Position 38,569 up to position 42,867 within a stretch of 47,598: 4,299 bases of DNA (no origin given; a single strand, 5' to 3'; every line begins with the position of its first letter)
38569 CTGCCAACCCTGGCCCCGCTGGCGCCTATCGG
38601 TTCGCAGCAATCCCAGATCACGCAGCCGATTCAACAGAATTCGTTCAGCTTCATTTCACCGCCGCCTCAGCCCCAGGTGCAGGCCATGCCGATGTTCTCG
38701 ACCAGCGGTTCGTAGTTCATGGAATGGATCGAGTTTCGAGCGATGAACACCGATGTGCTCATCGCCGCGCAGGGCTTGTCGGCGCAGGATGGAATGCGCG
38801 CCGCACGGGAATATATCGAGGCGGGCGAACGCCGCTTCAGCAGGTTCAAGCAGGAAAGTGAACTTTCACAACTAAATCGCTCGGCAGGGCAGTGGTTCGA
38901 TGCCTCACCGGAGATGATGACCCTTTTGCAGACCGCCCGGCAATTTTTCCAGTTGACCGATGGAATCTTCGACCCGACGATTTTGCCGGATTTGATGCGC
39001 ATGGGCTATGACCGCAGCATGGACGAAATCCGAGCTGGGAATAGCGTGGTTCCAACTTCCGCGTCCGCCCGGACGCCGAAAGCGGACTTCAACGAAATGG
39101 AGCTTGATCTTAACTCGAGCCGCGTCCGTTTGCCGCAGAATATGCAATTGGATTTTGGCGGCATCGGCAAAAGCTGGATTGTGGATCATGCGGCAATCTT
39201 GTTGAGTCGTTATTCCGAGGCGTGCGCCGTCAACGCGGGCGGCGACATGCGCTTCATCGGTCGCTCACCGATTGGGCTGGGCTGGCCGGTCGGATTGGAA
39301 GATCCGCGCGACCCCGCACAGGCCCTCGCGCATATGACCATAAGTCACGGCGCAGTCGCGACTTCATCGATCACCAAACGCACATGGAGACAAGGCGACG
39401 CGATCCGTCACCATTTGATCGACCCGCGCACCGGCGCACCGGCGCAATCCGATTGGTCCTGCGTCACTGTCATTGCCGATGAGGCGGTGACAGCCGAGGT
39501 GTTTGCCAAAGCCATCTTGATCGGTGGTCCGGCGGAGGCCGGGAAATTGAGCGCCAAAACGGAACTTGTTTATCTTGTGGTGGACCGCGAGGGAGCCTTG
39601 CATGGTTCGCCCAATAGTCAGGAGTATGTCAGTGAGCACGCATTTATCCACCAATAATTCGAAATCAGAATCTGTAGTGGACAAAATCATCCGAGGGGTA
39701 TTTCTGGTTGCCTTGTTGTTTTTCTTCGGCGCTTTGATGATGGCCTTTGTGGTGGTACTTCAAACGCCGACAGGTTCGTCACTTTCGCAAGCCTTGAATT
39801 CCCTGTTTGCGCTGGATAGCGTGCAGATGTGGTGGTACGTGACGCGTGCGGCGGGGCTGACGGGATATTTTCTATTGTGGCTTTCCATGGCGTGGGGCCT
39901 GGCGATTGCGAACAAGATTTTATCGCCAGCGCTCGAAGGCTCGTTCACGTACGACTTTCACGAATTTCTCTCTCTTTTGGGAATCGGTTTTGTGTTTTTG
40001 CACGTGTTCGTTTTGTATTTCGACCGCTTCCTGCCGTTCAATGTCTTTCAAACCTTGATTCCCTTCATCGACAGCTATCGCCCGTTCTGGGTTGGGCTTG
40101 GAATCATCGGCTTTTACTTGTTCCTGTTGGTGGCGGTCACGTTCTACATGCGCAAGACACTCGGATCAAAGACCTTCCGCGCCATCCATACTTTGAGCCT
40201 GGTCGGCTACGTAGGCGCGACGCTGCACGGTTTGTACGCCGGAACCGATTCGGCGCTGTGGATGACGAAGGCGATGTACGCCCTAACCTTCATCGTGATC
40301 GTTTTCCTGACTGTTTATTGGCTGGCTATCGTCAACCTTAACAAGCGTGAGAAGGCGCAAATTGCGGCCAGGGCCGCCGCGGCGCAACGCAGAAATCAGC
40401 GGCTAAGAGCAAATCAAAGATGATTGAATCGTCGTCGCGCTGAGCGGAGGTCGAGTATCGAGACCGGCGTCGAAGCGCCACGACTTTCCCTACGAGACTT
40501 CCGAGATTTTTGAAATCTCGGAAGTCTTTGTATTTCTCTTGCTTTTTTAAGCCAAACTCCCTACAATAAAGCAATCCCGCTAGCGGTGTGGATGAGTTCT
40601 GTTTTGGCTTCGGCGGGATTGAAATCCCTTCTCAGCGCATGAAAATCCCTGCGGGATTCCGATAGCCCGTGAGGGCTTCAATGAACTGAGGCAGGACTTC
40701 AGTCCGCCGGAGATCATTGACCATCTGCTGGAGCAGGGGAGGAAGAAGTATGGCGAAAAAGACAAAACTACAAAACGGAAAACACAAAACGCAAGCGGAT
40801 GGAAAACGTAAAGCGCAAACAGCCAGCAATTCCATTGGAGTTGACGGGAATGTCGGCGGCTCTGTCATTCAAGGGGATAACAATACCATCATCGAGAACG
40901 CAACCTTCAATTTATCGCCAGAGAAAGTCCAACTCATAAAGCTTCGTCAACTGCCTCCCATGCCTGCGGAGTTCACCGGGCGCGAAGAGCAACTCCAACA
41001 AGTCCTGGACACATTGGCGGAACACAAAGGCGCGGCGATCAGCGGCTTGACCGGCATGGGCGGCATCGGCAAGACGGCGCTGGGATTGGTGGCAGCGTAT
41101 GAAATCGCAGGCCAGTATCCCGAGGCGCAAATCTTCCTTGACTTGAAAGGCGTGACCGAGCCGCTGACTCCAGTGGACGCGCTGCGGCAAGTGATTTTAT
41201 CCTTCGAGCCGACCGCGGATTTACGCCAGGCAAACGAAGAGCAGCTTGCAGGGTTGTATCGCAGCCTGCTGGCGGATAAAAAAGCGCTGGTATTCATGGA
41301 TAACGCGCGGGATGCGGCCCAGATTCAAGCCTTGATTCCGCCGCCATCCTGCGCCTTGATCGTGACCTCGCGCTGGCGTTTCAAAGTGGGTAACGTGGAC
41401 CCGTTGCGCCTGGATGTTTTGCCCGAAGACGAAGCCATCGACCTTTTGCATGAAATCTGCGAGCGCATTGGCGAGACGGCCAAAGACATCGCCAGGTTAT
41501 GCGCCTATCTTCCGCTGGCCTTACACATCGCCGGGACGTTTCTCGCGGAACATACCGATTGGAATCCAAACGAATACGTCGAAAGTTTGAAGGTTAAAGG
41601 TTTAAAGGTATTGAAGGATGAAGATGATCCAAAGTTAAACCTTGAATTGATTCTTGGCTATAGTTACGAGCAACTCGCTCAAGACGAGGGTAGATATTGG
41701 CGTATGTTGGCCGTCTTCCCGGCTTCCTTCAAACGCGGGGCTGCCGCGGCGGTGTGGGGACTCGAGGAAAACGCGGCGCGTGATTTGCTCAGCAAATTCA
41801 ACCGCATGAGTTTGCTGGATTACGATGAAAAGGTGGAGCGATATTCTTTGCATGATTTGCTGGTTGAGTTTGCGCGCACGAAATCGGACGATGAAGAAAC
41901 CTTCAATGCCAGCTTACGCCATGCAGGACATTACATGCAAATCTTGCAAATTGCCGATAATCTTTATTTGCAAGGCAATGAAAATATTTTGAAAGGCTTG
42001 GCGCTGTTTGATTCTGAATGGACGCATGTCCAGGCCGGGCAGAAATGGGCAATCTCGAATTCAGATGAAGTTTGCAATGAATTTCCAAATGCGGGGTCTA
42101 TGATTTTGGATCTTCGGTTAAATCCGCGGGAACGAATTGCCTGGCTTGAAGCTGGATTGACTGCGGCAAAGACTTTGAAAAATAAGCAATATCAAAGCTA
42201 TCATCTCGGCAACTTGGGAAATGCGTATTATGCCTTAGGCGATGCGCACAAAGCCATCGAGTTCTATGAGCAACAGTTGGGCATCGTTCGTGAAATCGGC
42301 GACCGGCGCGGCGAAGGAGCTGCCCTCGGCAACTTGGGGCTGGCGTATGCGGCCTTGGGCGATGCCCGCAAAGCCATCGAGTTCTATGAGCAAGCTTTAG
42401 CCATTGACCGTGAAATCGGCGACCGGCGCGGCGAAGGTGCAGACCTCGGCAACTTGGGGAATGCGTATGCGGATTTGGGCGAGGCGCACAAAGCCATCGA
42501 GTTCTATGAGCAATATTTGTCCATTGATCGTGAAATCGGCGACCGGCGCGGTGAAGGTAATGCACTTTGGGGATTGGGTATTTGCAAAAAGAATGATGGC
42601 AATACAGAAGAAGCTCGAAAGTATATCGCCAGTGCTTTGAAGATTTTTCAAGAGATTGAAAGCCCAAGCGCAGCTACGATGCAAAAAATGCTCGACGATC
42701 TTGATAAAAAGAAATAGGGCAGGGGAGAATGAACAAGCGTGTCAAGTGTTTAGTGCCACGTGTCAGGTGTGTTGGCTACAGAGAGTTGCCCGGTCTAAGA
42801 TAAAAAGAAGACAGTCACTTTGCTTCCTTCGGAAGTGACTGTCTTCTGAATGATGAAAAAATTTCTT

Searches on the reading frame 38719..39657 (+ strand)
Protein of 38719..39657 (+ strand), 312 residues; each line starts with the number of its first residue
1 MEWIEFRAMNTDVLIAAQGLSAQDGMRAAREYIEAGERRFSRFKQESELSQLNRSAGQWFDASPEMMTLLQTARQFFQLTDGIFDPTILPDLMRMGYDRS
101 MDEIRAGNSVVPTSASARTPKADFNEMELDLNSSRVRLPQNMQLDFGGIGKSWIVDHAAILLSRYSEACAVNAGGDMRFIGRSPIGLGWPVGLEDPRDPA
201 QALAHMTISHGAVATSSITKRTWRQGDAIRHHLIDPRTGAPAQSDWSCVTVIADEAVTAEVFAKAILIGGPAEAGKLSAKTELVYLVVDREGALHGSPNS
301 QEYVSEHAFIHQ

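Call 7: search_protein_families(library=pfam, proteins=[window:38719-39657:+])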
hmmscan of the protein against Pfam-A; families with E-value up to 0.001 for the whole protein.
window:38719-39657:+ (312 aa): 1 family
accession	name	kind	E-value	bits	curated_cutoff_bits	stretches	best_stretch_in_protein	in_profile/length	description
PF02424.20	ApbE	-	8.5e-55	186.6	25.6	1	9-281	1-258/266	ApbE family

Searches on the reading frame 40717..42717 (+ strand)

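Call 7: search_protein_families(library=pfam, proteins=[window:40717-42717:+])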
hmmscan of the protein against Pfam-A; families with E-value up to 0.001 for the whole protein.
window:40717-42717:+ (666 aa): 15 families
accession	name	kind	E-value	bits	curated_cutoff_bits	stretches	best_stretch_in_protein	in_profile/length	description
PF13424.12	TPR_12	-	7.6e-28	97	30.1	2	497-566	6-77/77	Tetratricopeptide repeat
PF13181.12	TPR_8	-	1.9e-18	65.4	25.7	2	536-566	3-33/34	Tetratricopeptide repeat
PF13176.12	TPR_7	-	2.2e-18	65.2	27.9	2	536-570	1-35/36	Tetratricopeptide repeat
PF07719.23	TPR_2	-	8.4e-17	60.3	27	1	536-565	3-32/34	Tetratricopeptide repeat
PF00515.34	TPR_1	-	3.2e-16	58.8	27.8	2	536-565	3-32/34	Tetratricopeptide repeat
PF00931.28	NB-ARC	-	3.6e-13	49.8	23.5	1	90-318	2-247/248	NB-ARC domain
PF13374.12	TPR_10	-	4.5e-11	42.8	27.5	0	535-563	3-31/42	Tetratricopeptide repeat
PF13174.12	TPR_6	-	6.7e-09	36.3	26.3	0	539-561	5-27/33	Tetratricopeptide repeat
PF13428.12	TPR_14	-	2e-08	34.5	23.5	0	539-564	6-31/44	Tetratricopeptide repeat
PF10579.15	Rapsyn_N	-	8.5e-07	29.4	23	0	496-529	45-78/80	Rapsyn N-terminal myristoylation and linker region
PF14559.12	TPR_19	-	5.6e-06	27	25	0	546-605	3-56/68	Tetratricopeptide repeat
PF17874.7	TPR_MalT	-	6.4e-06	26.1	45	0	534-652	40-159/336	MalT-like TPR region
PF13191.12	AAA_16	-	3.2e-05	24.9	32.6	1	85-240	1-113/167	AAA ATPase domain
PF07721.20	TPR_4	-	5.5e-05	23.8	27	0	535-558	2-25/26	Tetratricopeptide repeat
PF10602.15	RPN7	-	0.00032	20.9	29.6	0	471-519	13-61/174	26S proteasome subunit RPN7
